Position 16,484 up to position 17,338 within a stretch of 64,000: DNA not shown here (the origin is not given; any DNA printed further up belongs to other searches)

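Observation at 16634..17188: Single-gene cassette encoding an HEPN-like protein (RRNAIH), a candidate RNase toxin or abortive-infection effector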

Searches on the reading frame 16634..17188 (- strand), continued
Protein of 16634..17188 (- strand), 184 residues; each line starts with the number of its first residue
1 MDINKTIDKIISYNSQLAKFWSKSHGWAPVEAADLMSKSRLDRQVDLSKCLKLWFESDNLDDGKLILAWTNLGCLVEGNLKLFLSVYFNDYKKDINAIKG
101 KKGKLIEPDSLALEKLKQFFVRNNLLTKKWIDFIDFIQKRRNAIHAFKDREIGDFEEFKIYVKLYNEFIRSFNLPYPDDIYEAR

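Call 79: find_encoding_contigs(protein=P0003, flank=4000, max_places=3)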
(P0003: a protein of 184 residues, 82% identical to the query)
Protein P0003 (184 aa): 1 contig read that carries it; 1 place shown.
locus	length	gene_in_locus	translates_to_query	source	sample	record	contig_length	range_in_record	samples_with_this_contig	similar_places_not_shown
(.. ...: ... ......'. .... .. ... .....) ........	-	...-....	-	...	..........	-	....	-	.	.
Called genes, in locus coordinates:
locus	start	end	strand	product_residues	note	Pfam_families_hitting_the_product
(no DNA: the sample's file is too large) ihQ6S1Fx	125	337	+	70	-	-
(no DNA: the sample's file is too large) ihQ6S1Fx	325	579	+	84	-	-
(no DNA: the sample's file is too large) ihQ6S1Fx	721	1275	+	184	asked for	-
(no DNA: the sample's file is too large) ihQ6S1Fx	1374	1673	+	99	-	-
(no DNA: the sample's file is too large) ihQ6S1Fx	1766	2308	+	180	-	PF13302:Acetyltransf_3, PF13420:Acetyltransf_4, PF00583:Acetyltransf_1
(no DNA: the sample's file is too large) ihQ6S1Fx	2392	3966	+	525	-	?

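Call 87: search_protein_families(library=pfam, proteins=[L057:5602-6120:+, L057:2333-4843:+, L057:56-2026:+, L053:5600-6391:+, L014:5691-7460:+, L036:5589-7448:+, L058:3045-4577:+, L045:3299-4810:+], max_evalue=0.001)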
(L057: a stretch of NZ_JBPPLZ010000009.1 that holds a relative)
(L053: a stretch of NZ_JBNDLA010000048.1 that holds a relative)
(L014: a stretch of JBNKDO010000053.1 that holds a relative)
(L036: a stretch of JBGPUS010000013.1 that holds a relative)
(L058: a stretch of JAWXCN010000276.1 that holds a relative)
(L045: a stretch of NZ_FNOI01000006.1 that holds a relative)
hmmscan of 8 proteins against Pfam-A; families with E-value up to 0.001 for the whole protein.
L057:5602-6120:+ (173 aa): 0 families

L057:2333-4843:+ (837 aa): 4 families
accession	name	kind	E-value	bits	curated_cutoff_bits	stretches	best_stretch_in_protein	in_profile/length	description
PF02463.25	SMC_N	-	9.7e-14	51.8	40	1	5-686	2-204/220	RecF/RecN/SMC N terminal domain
PF13476.12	AAA_23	-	1.3e-11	46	27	1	7-98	1-90/201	AAA domain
PF13166.12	AAA_13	-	1.3e-05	24.6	36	0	637-689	525-579/713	AAA domain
PF13175.12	AAA_15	-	1.4e-05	25.3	32.1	1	5-54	3-50/374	AAA ATPase domain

L057:56-2026:+ (657 aa): 1 family
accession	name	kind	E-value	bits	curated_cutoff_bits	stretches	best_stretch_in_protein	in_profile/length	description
PF01926.29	MMR_HSR1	-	0.00092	19.7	21.9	0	17-53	1-37/113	50S ribosome-binding GTPase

L053:5600-6391:+ (264 aa): 0 families

L014:5691-7460:+ (590 aa): 1 family
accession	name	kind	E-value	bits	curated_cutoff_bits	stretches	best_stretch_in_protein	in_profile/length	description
PF13289.12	SIR2_2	-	1.8e-14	54.4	24.5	1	140-266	2-130/141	SIR2-like domain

L036:5589-7448:+ (620 aa): 2 families
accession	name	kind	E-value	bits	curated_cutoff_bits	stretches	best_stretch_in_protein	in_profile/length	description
PF01555.25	N6_N4_Mtase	-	6.4e-39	134.6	26.7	1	83-403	1-213/221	DNA methylase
PF03602.21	Cons_hypoth95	-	0.00015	21.9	24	0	68-115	100-143/182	Conserved hypothetical protein 95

L058:3045-4577:+ (511 aa): 1 family
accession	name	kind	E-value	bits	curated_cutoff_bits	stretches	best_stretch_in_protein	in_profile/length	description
PF20254.3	DMFA2_C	-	1.5e-79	268.6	27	1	106-475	2-369/374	N,N-dimethylformamidase beta subunit-like, C-terminal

L045:3299-4810:+ (504 aa): 2 families
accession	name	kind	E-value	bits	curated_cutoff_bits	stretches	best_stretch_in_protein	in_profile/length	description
PF02934.20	GatB_N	-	1.7e-116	388.7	23.4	1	23-316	1-276/277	GatB/GatE catalytic domain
PF02637.23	GatB_Yqey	-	1.2e-47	162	27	1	357-502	2-148/148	GatB domain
